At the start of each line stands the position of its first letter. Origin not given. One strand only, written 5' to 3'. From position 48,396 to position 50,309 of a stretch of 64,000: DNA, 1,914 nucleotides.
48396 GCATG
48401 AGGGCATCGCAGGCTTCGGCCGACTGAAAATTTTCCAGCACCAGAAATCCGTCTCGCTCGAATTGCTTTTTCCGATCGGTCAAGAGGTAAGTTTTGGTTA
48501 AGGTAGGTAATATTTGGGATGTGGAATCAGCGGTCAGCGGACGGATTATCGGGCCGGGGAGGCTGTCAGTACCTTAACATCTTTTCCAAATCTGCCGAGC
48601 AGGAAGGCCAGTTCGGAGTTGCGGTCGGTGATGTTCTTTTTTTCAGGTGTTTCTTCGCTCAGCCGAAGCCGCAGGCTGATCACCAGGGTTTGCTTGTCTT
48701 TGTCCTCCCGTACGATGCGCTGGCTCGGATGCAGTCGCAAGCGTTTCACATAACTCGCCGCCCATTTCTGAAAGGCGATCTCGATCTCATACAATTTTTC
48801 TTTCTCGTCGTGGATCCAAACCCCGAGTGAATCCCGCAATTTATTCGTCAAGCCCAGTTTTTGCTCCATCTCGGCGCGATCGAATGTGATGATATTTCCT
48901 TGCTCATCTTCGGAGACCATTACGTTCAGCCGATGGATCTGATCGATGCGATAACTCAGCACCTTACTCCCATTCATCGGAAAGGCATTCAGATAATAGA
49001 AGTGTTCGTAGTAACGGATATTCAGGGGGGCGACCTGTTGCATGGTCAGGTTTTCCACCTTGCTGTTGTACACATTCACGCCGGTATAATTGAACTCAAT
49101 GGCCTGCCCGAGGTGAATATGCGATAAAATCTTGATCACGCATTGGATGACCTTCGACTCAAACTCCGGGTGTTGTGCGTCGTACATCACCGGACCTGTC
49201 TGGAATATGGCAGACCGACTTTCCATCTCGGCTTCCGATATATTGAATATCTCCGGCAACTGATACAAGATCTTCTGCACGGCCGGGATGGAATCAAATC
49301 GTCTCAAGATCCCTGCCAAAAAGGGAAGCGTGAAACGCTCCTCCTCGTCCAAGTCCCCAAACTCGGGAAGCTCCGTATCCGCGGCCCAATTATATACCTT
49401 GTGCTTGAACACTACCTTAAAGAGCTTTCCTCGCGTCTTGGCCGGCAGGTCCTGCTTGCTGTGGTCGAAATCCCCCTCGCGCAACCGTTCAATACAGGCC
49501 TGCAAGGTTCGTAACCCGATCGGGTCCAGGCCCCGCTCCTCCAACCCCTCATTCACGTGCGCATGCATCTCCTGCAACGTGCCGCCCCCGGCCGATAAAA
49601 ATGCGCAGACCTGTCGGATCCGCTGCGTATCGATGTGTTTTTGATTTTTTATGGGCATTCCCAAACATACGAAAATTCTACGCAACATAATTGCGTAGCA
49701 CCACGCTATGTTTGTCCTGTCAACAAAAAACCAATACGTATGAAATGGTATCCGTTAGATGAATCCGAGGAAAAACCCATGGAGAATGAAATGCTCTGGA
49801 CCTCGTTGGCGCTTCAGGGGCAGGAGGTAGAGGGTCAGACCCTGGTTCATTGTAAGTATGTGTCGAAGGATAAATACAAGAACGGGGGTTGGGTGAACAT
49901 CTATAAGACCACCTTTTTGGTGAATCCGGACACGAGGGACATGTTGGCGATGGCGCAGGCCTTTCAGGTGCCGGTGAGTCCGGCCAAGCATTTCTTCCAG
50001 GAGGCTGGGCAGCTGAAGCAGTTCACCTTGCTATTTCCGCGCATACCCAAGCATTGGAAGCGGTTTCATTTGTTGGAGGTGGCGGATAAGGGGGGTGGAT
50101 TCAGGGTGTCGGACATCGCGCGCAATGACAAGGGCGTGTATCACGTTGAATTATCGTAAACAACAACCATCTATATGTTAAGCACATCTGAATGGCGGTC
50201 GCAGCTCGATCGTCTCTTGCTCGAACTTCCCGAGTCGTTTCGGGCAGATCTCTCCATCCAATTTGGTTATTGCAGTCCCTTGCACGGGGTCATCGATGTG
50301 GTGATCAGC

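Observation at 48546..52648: WYL-regulator-linked five-gene cassette with an RmuC-like nuclease candidate and an HNH endonuclease: candidate uncharacterised defence or DNA-damage module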

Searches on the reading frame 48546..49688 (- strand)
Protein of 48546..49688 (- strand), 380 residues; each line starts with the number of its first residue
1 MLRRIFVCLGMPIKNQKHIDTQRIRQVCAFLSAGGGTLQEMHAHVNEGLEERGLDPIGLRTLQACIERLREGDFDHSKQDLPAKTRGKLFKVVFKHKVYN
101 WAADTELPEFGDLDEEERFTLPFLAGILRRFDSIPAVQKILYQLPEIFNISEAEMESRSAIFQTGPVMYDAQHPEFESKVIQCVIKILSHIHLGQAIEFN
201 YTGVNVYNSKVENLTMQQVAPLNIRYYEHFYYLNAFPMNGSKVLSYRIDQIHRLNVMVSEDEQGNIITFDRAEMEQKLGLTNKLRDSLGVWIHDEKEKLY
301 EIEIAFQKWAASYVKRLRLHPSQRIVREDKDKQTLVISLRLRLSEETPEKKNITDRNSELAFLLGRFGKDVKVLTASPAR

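Call 3: search_protein_families(library=pfam, proteins=[window:48546-49688:-], max_evalue=1)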
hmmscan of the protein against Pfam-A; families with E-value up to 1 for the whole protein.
window:48546-49688:- (380 aa): 2 families
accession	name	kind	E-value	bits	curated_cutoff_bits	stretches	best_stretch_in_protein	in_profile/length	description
PF13280.12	WYL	-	0.0052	17.2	21.8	1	207-255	20-69/70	WYL domain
PF16551.10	Quaking_NLS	-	0.08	13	22.9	1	318-330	13-25/30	Putative nuclear localisation signal of quaking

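Call 4: search_protein_families(library=padloc, proteins=[window:48546-49688:-], max_evalue=1)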
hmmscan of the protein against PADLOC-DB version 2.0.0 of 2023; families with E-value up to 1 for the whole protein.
window:48546-49688:- (380 aa): 4 families
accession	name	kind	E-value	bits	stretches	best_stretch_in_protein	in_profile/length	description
PDLC01652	WYL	-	1.3e-12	46.4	1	179-375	15-146/162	"CAS-I,CAS-II,CAS-III,CAS-IV,CAS-V,CAS-VI; associated_signaling"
PDLC01457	WYL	-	5.1e-05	21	1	183-374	126-224/229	"CAS-I,CAS-II,CAS-III,CAS-IV,CAS-V,CAS-VI; associated_signaling"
PDLC01484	WYL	-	0.0072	13.5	1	195-263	225-291/437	"CAS-I,CAS-II,CAS-III,CAS-IV,CAS-V,CAS-VI; associated_signaling"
PDLC01510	WYL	-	0.0072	13.5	1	195-263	225-291/437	"CAS-I,CAS-II,CAS-III,CAS-IV,CAS-V,CAS-VI; associated_signaling"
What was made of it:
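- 48546..49658 (-): WYL-domain transcription factor, 370 aa from the conserved ATG (the ORF can extend to 49688). PADLOC WYL 1.3e-12 (call 4).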

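Call 5: search_protein_families(library=ncbifam, proteins=[window:48546-49688:-], max_evalue=1)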
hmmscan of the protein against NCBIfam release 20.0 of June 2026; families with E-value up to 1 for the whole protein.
window:48546-49688:- (380 aa): 2 families
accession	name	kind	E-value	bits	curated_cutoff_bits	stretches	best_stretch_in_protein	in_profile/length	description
TIGR00443.1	hisZ_biosyn_reg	equivalog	0.012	14.7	271.65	1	128-218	78-166/314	ATP phosphoribosyltransferase regulatory subunit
TIGR00214.1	lipB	equivalog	0.12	11.9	83.55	0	251-311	76-129/187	lipoyl(octanoyl) transferase LipB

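Call 7: search_protein_families(library=phrogs, proteins=[window:48546-49688:-], max_evalue=0.1)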
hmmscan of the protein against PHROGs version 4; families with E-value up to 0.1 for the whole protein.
window:48546-49688:- (380 aa): 0 families

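Call 36: search_solved_structures(query=window:48546-49658:-, max_evalue=10, show_alignments=0)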
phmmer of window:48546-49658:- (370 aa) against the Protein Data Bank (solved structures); distinct sequences matched with E-value up to 10: 0.

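Call 42: find_related_loci(query=A5, collection=metagenome_contigs, flank=5000)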
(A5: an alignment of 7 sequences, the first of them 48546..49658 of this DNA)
Query A5 (370 aa) in metagenome_contigs; peptide patterns used: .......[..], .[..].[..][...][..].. (x = any residue, [..] = any of these).
599 stretches matched a pattern (row limit reached: there are more); 27 encode a relative of the query (tblastn E <= 1e-3); 27 distinct loci.
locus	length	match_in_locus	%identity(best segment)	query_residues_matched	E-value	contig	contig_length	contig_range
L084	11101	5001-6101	79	1-367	0e+0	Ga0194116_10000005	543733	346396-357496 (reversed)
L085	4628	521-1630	77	1-370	0e+0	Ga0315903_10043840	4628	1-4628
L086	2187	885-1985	78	4-370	0e+0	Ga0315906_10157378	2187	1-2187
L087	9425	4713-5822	76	1-370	0e+0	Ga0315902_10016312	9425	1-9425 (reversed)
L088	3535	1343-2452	72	1-370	0e+0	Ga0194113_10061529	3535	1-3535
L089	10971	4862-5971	72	1-370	0e+0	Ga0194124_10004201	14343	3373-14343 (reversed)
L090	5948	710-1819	71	1-370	0e+0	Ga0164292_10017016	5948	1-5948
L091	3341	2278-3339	71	1-354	0e+0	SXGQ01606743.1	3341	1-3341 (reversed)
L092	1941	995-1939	73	1-315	6e-176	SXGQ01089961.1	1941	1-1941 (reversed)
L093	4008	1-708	96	135-370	2e-156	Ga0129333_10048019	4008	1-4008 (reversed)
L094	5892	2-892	72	74-370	5e-150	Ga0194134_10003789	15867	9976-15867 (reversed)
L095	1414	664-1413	74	1-250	5e-141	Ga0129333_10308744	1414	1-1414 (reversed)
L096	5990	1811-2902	53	1-363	7e-128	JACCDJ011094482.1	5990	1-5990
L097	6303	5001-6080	53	8-365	1e-124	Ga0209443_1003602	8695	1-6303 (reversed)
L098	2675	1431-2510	54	8-365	3e-129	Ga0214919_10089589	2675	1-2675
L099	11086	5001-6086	50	9-369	5e-120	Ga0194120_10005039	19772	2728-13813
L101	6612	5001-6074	49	11-368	1e-119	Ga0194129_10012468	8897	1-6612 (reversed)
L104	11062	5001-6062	50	13-365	7e-115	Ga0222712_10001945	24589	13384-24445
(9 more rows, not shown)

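Call 77: search_solved_structures(query=A5, max_evalue=10)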
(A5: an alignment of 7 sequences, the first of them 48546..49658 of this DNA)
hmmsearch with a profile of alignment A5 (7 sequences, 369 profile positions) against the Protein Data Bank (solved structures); distinct sequences matched with E-value up to 10: 1.
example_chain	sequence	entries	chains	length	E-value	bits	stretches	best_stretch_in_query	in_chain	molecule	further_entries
7dww_B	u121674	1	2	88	0.56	12.2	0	329-367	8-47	msDPBB_sym2 protein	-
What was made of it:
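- Closest known: Shield anti-phage system. Different: The WYL protein is a divergent 370-aa family with no relative detectable by sequence in the PDB (calls 36, 77).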

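Call 82: search_protein_families(library=pfam, proteins=[L099:2834-4441:-, L099:4518-4931:-, L101:4161-4490:-, L101:4512-4925:-], max_evalue=0.01)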
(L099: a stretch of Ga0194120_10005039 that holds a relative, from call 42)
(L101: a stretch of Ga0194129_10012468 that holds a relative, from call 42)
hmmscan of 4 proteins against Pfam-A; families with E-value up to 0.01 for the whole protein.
L099:2834-4441:- (535 aa): 7 families
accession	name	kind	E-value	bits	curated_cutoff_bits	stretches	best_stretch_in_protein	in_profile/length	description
PF00004.35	AAA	-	6e-26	91.9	21.2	1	326-453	1-126/131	ATPase family associated with various cellular activities (AAA)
PF09848.15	SLFN-g3_helicase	-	0.0021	17.8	24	1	326-412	4-103/354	Schlafen group 3, DNA/RNA helicase domain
PF13191.12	AAA_16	-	0.0033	18.4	32.6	1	310-363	11-63/167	AAA ATPase domain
PF13238.12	AAA_18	-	0.0059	17.5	29.4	0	326-353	1-25/128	AAA domain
PF12774.13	AAA_6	-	0.0059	16.1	25.2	0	328-361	37-70/327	Hydrolytic ATP binding site of dynein motor region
PF13521.12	AAA_28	-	0.0065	17.1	27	0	326-349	2-25/164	AAA domain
PF14532.12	Sigma54_activ_2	-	0.0087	16.7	25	0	307-363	6-61/138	Sigma-54 interaction domain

L099:4518-4931:- (137 aa): 0 families

L101:4161-4490:- (109 aa): 0 families

L101:4512-4925:- (137 aa): 0 families

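Call 83: search_protein_families(library=padloc, proteins=[L099:2834-4441:-, L099:4518-4931:-, L101:4161-4490:-, L101:4512-4925:-], max_evalue=0.01)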
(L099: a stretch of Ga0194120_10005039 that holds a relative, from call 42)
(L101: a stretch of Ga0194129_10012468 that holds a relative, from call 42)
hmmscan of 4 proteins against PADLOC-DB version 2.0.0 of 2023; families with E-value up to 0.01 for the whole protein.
L099:2834-4441:- (535 aa): 8 families
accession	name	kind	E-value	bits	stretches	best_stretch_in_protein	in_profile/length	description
PDLC02196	IetA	-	5.4e-23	80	1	273-526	78-322/374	-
PDLC02195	IetA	-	3.5e-20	70.7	1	315-527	129-339/395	-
PDLC04232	IetA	-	1.8e-17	61.8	1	325-529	118-320/330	-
PDLC00914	TRIP13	-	8.9e-13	46.3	1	311-475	60-234/302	TRIP13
PDLC04231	IetA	-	6.9e-09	33.9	1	325-456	119-244/262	-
PDLC00915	TRIP13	-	3.7e-06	24.6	1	326-472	66-224/302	TRIP13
PDLC04606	PDC-M37B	-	0.0029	14.8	1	300-347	152-198/390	-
PDLC01995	RtcR_PspF2--CARF_AAA_HTH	-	0.0064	13.7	1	301-350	168-217/481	-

L099:4518-4931:- (137 aa): 0 families

L101:4161-4490:- (109 aa): 0 families

L101:4512-4925:- (137 aa): 0 families

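Call 89: search_protein_families(library=pfam, alignment_id=A5, max_evalue=1)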
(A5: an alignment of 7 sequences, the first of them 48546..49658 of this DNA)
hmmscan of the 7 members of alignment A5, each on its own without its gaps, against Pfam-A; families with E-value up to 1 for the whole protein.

A. member 1, window:48546-49658:- (370 aa): 2 families
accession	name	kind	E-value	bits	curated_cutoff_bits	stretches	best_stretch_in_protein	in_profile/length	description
PF13280.12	WYL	-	0.0049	17.3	21.8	1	197-245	20-69/70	WYL domain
PF16551.10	Quaking_NLS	-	0.076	13.1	22.9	1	308-320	13-25/30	Putative nuclear localisation signal of quaking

B. families by the number of members that match (of 7 scanned): 7 families
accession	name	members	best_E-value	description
PF13280.12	WYL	7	2.4e-07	WYL domain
PF16551.10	Quaking_NLS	2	0.076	Putative nuclear localisation signal of quaking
PF07760.16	DUF1616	1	0.032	Protein of unknown function (DUF1616)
PF16508.11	NIBRIN_BRCT_II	1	0.12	Second BRCT domain on Nijmegen syndrome breakage protein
PF09904.15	HTH_43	1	0.13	Winged helix-turn helix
PF00721.27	TMV_coat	1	0.19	Virus coat protein (TMV like)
PF24056.1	zf-C2H2_ZFHX3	1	0.29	Zinc finger homeobox protein 3-like, C2H2 type zinc-finger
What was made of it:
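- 48546..49658 (-): Pfam WYL hit in 7 of 7 family members, best 2.4e-7 (call 89).
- On WYL-domain transcription factors (HTH-WYL-WCX): All 7 aligned family members hit it, best 2.4e-7 (call 89). No Pfam HTH hit (calls 3, 89).
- Checked: Pfam WYL is only 0.005 in this protein, but all 7 family members hit it, best 2.4e-7 (calls 3, 89).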

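Call 98: search_protein_families(library=padloc, proteins=[L089:5992-9345:+, L097:542-3454:-, L104:1368-3143:-, L104:6855-8135:-, L089:9350-10372:-, L096:3709-5112:-], max_evalue=1e-8)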
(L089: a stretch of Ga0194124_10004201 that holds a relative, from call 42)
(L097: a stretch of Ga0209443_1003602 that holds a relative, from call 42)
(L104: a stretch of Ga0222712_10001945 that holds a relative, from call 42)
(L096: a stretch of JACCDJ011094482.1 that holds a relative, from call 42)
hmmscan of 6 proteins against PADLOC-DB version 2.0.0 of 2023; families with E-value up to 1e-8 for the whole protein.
L089:5992-9345:+ (1117 aa): 3 families
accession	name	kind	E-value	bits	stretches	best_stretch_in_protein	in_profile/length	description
PDLC03920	MkoA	-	5.2e-48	162.1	1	820-1101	764-1089/1112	-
PDLC03924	MkoC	-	1.2e-33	114.3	1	910-1106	768-961/1136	-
PDLC03921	MkoA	-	1.2e-29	100.8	1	826-1093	1275-1571/1607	-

L097:542-3454:- (970 aa): 44 families (the best 25 are shown)
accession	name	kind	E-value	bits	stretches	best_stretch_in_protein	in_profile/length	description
PDLC00114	GajB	-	9.3e-64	214.1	2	208-676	168-614/635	UrvD helicase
PDLC03802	RTasHel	-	2.5e-63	213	1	10-421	3-334/675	DRT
PDLC00132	GajB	-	3.4e-55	185.9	2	209-675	168-602/625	UrvD helicase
PDLC00117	GajB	-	1.1e-53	180.7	2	206-675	169-576/604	UrvD helicase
PDLC00127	GajB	-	4.3e-38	129.2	1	202-679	151-572/594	UrvD helicase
PDLC00107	GajB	-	4.1e-37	126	1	205-687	165-574/587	UrvD helicase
PDLC00119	GajB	-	5.5e-37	125.9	1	21-673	12-543/565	UrvD helicase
PDLC00103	GajB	-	6.9e-35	119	1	12-682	16-585/612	UrvD helicase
PDLC00130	GajB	-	1.6e-33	113.9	2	218-375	168-324/589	UrvD helicase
PDLC00122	GajB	-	4.8e-32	109.5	1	177-460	84-348/502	UrvD helicase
PDLC00128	GajB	-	1e-28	98.4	1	27-688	29-675/685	UrvD helicase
PDLC00129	GajB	-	4.9e-27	92.8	1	24-349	24-316/594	UrvD helicase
PDLC00110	GajB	-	3.5e-26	90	1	214-690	229-714/725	UrvD helicase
PDLC00104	GajB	-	2.5e-25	87.2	1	18-346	8-254/574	UrvD helicase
PDLC00135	GajB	-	1.7e-24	84.6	1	169-335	88-246/603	UrvD helicase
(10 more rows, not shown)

L104:1368-3143:- (591 aa): 2 families
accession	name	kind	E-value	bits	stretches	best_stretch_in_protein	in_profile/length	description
PDLC02195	IetA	-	6.6e-12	43.4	1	302-411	87-191/395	-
PDLC02196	IetA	-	2.5e-11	41.6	0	269-410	39-175/374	-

L104:6855-8135:- (426 aa): 0 families

L089:9350-10372:- (340 aa): 53 families (the best 25 are shown)
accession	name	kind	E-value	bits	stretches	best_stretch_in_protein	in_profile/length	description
PDLC02943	RT_III-A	-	1.9e-138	458.8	1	22-338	2-318/322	-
PDLC02942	RT_III-A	-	4.6e-106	352.8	1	5-337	5-336/341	-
PDLC02946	RT_III-A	-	1.3e-105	351.2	1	18-335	10-324/330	-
PDLC02944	RT_III-A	-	1.1e-98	329.9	2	9-175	9-175/597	-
PDLC02945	RT_III-A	-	4.7e-96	320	2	10-176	8-174/362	-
PDLC02956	RT_XIII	-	1.8e-83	279.1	1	27-326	98-413/469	-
PDLC03739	RT_Ec107-like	-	4.1e-83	277.2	1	52-337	19-306/307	retron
PDLC02941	RT_II-A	-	2.2e-82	274.7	1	38-324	9-284/309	-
PDLC02959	RT-Protease_XI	-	6.2e-78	260.9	1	44-322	10-304/510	single gene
PDLC02960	RT-Protease_XI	-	9.7e-78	260.3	1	44-323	8-302/506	single gene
PDLC02962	RT-TIR_XII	-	1.6e-75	252.8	1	46-318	18-310/478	single gene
PDLC02961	RT-TIR_XII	-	7.4e-75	250.6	1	46-321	18-312/475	single gene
PDLC02940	RT_II-A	-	1e-68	230.2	1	45-286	187-429/477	-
PDLC02967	RT-Toprim_I-C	-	1.8e-68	229.7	1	46-323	10-298/549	single gene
PDLC02948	RT_IX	-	2.6e-67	225.1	1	17-322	18-313/317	-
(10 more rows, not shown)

L096:3709-5112:- (467 aa): 0 families
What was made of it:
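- Some 'defence' neighbour hits are generic domains: a kinase, a UvrD-like helicase and AAA proteins (call 98).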

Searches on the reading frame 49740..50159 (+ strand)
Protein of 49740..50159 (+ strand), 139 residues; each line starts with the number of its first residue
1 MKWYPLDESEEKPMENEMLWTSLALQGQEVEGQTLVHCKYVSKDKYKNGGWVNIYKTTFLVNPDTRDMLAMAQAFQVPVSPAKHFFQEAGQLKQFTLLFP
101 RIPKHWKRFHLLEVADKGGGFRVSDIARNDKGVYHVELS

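Call 3: search_protein_families(library=pfam, proteins=[window:49740-50159:+], max_evalue=1)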
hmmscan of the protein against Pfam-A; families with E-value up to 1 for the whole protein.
window:49740-50159:+ (139 aa): 1 family
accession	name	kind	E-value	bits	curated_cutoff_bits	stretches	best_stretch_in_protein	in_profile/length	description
PF25650.1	crAss_AuxCP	-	0.2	11.2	27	1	43-65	251-273/329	Bacteriophage crAss001 auxiliary capsid protein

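Call 4: search_protein_families(library=padloc, proteins=[window:49740-50159:+], max_evalue=1)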
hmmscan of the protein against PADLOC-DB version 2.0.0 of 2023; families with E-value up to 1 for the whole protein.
window:49740-50159:+ (139 aa): 0 families

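Call 5: search_protein_families(library=ncbifam, proteins=[window:49740-50159:+], max_evalue=1)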
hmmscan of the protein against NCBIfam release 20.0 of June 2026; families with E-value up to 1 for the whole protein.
window:49740-50159:+ (139 aa): 0 families

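Call 7: search_protein_families(library=phrogs, proteins=[window:49740-50159:+], max_evalue=0.1)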
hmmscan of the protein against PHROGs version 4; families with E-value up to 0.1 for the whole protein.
window:49740-50159:+ (139 aa): 0 families

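Call 75: search_solved_structures(query=A7, max_evalue=10)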
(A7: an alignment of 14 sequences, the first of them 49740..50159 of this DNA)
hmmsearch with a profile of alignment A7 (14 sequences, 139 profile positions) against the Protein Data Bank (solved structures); distinct sequences matched with E-value up to 10: 10.
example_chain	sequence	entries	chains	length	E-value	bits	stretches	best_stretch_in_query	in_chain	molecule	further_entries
5vp3_A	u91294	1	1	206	0.73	12.6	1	63-110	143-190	Mnemiopsin 1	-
7c9y_C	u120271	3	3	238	0.89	12.4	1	36-71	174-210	VP3 | Genome polyprotein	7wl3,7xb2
7vy0_C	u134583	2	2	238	1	12.2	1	37-67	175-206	Capsid protein VP3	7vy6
4gb3_3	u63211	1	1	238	1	12.2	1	37-67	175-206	coat protein 3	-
1cov_3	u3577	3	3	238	1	12.2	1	37-67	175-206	COXSACKIEVIRUS COAT PROTEIN | COXSACKIEVIRUS CAPSID, COAT PROTEIN VP3 | Capsid protein VP3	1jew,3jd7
5dfz_E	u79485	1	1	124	1.1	12.1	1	2-88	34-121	Nanobody binding S. cerevisiae Vps34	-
7vxh_C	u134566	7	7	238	1.3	11.8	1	37-67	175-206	Capsid protein VP3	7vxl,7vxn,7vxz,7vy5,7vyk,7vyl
1oop_C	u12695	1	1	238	1.6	11.5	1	36-69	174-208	Coat protein VP3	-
7dpf_3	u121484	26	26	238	1.7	11.5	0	36-67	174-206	VP3 | Genome polyprotein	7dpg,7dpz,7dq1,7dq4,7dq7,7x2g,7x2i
1mqt_C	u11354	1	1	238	1.8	11.4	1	36-69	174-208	Polyprotein Capsid Protein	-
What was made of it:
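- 49740..50159 (+): g1, 139 aa, accessory protein of unknown fold, restricted to a narrow clade. No family hit (calls 3-5, 7, 75).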
